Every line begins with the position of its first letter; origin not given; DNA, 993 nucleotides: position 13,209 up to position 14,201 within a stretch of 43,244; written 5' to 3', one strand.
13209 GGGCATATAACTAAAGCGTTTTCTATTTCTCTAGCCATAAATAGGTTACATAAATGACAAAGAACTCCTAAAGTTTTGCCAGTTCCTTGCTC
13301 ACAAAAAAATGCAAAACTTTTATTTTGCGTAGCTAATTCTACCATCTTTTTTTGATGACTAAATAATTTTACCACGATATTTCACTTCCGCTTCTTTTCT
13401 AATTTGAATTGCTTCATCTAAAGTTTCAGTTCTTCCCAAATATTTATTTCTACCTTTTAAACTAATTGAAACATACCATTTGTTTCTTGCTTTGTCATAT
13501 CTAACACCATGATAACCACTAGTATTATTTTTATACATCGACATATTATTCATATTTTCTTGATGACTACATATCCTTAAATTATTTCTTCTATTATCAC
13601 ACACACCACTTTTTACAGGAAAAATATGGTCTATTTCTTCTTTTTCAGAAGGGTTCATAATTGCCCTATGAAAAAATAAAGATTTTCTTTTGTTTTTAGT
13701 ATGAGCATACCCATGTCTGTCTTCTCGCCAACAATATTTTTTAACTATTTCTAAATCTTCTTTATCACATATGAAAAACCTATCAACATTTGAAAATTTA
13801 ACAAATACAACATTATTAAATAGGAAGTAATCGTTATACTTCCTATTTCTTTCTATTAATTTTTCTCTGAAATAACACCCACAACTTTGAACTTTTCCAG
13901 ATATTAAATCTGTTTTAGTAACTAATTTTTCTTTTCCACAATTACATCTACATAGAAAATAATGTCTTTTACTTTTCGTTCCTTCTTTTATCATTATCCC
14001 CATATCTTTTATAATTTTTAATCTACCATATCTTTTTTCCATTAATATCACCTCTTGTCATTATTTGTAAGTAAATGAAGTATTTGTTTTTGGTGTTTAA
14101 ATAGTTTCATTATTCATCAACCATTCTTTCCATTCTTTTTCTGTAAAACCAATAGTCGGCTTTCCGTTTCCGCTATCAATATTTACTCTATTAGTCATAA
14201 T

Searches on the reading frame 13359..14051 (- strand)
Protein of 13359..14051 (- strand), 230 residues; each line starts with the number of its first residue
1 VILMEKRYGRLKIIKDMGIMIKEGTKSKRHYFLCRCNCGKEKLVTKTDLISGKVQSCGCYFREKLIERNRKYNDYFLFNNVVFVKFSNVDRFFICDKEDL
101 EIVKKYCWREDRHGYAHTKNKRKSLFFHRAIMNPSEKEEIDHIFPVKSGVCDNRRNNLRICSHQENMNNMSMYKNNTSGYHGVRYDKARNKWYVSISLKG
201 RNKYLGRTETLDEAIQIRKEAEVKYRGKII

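Call 28: search_protein_families(library=pfam, proteins=[window:13359-14051:-], max_evalue=0.001)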
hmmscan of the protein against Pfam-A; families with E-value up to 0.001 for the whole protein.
window:13359-14051:- (230 aa): 1 family
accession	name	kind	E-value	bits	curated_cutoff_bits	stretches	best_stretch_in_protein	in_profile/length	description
PF13395.12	HNH_4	-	0.00023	21.5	22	1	133-168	15-47/54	HNH endonuclease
